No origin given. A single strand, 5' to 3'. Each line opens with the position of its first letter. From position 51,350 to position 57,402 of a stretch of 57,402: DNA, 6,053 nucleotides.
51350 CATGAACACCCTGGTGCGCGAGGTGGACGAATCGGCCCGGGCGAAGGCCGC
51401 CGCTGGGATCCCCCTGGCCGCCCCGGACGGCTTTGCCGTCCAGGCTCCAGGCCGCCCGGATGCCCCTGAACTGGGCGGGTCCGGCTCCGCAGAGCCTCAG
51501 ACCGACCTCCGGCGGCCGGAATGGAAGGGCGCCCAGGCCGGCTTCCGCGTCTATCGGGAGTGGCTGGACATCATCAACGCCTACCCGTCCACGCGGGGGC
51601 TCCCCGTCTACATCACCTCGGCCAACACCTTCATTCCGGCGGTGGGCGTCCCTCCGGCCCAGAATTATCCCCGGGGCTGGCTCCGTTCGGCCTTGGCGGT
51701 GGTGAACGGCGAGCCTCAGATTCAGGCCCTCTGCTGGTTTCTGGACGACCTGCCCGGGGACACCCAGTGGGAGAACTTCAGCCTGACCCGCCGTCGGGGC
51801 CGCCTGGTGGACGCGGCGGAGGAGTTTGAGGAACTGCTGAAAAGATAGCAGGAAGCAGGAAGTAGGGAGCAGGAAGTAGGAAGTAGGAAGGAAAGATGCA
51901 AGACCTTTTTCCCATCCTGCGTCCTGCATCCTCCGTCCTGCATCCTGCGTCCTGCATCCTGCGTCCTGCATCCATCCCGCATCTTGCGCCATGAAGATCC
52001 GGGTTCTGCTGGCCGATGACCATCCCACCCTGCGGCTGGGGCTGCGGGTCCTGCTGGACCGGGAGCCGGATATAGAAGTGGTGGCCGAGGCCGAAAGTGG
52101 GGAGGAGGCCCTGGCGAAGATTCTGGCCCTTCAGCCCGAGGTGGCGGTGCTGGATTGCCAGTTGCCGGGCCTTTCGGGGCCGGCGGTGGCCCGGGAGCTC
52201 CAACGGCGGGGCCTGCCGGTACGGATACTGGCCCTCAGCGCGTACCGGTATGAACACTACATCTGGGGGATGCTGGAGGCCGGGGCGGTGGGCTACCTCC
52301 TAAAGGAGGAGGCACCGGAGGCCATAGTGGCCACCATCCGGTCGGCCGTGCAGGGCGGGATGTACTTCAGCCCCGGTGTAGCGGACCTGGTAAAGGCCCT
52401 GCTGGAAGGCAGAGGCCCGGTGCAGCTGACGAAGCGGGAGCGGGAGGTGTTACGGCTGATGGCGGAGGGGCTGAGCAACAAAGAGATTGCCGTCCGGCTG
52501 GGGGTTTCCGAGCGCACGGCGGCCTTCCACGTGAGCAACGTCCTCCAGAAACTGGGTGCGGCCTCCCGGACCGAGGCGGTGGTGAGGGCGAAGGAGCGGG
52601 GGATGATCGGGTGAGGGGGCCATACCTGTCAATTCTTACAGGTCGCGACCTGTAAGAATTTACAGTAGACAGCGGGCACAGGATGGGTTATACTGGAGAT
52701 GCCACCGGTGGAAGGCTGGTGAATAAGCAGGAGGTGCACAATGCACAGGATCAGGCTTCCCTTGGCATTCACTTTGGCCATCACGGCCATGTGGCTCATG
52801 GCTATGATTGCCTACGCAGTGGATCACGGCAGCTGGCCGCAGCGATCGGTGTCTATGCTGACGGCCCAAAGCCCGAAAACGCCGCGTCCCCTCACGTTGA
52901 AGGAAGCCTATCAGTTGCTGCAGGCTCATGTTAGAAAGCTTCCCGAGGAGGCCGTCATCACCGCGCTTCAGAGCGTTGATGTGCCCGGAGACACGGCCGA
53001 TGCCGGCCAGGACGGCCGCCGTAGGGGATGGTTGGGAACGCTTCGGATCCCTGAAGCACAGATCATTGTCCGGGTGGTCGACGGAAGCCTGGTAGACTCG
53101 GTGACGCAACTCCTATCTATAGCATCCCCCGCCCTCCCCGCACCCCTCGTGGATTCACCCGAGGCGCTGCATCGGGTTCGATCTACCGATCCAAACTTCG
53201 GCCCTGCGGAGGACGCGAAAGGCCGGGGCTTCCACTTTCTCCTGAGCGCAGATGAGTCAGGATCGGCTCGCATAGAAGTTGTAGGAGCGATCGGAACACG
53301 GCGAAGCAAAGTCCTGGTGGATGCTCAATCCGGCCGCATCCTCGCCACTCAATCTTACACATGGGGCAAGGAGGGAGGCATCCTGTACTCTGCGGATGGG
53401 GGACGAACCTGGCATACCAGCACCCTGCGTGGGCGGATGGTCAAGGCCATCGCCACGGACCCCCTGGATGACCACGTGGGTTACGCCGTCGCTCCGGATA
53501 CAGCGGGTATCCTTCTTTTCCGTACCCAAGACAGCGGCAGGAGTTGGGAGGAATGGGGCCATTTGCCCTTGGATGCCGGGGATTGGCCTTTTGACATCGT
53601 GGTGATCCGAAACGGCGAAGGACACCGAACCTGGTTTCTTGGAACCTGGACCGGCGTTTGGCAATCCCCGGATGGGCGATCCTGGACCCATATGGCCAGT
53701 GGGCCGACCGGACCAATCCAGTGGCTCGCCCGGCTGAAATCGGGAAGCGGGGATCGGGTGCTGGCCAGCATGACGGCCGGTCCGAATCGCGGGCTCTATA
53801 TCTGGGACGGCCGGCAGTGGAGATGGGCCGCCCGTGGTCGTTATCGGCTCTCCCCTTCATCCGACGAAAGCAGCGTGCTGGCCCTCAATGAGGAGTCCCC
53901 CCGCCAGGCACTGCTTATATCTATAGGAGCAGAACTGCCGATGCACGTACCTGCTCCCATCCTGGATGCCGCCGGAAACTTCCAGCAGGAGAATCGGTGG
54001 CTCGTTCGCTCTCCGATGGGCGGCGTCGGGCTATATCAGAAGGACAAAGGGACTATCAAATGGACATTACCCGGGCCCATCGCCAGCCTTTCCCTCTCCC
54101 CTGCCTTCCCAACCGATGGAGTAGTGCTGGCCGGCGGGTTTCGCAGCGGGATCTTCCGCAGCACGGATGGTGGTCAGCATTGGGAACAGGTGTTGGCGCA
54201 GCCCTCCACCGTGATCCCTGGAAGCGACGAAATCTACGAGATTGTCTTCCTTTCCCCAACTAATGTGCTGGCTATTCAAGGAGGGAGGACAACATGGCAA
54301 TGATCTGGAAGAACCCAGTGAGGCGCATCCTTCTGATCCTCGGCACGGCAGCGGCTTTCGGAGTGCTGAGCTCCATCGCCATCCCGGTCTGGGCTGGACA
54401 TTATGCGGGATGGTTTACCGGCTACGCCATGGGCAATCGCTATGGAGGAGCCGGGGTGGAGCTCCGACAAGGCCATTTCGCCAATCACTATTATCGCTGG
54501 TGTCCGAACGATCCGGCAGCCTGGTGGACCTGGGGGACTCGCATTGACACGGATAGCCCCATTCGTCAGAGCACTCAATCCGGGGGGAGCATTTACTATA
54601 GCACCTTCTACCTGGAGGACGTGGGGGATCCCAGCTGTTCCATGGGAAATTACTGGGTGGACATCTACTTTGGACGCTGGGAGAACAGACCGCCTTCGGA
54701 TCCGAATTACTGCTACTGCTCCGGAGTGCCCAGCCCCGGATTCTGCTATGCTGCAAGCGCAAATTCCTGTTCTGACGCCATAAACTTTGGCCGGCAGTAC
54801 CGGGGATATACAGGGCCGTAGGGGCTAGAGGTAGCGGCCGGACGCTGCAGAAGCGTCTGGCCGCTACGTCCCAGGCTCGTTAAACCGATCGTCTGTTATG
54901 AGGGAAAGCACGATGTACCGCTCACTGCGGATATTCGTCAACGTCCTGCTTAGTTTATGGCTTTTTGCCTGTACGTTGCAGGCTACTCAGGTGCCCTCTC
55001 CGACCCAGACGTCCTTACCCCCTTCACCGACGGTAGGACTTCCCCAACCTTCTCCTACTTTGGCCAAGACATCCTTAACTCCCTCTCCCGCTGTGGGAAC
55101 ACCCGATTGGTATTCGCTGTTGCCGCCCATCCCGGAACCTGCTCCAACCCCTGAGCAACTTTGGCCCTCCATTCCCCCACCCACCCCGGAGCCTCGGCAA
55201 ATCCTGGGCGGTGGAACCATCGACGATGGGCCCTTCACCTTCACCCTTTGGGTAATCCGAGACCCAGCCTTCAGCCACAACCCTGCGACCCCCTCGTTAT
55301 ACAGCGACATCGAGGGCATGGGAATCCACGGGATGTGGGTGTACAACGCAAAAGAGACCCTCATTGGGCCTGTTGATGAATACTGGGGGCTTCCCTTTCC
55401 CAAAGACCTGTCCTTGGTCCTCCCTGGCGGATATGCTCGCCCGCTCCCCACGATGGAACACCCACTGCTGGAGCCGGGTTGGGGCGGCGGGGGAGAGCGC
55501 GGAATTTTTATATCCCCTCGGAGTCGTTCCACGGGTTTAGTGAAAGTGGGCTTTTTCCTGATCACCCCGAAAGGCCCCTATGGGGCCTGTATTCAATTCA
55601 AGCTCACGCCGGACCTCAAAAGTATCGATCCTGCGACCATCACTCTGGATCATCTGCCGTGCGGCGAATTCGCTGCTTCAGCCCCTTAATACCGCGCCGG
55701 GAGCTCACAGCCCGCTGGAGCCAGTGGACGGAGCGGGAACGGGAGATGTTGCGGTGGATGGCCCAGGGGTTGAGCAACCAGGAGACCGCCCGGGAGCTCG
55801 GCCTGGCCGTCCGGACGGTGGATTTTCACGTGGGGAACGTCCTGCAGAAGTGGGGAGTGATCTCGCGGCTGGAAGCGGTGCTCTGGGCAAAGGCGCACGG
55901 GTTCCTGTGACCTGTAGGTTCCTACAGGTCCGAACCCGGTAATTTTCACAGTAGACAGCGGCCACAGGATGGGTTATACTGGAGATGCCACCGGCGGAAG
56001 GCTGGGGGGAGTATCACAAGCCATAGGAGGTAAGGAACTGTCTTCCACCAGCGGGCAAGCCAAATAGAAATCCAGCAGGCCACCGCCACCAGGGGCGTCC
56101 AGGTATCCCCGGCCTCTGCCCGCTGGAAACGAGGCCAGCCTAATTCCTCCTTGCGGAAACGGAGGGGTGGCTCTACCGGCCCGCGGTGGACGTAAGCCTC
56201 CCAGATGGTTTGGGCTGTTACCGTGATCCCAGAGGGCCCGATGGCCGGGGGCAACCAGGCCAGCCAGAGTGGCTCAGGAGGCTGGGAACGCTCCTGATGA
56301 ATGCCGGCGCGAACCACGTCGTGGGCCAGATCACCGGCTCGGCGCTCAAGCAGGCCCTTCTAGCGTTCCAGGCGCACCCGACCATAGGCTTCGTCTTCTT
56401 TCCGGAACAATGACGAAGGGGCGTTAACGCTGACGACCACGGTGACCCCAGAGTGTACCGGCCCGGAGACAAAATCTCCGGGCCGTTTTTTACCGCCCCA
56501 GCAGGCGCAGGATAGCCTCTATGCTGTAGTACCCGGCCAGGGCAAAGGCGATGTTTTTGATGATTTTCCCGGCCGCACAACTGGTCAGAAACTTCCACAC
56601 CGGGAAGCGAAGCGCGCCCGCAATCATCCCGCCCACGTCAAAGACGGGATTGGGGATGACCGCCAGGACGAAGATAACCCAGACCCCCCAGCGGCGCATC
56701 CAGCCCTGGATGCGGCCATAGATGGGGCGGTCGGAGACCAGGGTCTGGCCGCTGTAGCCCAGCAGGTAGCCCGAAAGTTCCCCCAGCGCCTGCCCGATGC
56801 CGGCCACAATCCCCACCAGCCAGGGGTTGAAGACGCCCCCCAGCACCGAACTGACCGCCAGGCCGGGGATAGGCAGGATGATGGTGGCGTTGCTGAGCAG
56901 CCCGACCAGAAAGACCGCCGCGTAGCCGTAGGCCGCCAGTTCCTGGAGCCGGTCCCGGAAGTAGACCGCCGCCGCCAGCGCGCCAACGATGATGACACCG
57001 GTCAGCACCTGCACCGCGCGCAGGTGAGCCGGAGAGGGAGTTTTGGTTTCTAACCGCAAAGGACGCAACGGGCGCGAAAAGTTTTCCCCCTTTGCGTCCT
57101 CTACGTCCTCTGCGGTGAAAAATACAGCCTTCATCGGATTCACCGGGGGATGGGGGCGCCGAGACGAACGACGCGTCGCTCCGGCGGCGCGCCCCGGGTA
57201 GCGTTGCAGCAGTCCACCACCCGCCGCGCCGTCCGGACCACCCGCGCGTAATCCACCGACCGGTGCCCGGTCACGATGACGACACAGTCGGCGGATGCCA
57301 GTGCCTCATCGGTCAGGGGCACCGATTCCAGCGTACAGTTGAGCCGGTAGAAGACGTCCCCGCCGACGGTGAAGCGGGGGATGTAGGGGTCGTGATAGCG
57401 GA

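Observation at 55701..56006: Second cassette copy: 18/20 match to the V. fischeri lux box, behind a decapitated LuxR HTH and facing a transposase remnant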

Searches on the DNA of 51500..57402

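Call 11: search_rna_families(source=window, start=51500, end=57402, threshold=evalue, max_evalue=1)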
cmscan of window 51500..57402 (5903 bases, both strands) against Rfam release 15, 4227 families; matches with E-value up to 1: 7.
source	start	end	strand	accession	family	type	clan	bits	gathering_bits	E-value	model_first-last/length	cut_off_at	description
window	51843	51952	+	RF03792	MIR6462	Gene; miRNA;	-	28.8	96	0.055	1-119/119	no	MIR6462 microRNA precursor family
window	51845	51972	+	RF04210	MIR8643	Gene; miRNA;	-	28.7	135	0.011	1-150/150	no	MIR8643 microRNA precursor family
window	51868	51956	+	RF03964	mir-H1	Gene; miRNA;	-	28.1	97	0.18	1-85/85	no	mir-H1 microRNA precursor family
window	51856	51933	-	RF03964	mir-H1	Gene; miRNA;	-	25.4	97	0.73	1-85/85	no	mir-H1 microRNA precursor family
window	51861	51964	+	RF04164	MIR1507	Gene; miRNA;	-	23.2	73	0.081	1-107/107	no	MIR1507 microRNA precursor family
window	51877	51947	-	RF03629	mir-641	Gene; miRNA;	-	23.2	100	0.6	1-98/98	no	mir-641 microRNA precursor family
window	51855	51940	-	RF04083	MIR528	Gene; miRNA;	-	21.1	62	0.96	1-89/89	no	MIR528 microRNA precursor family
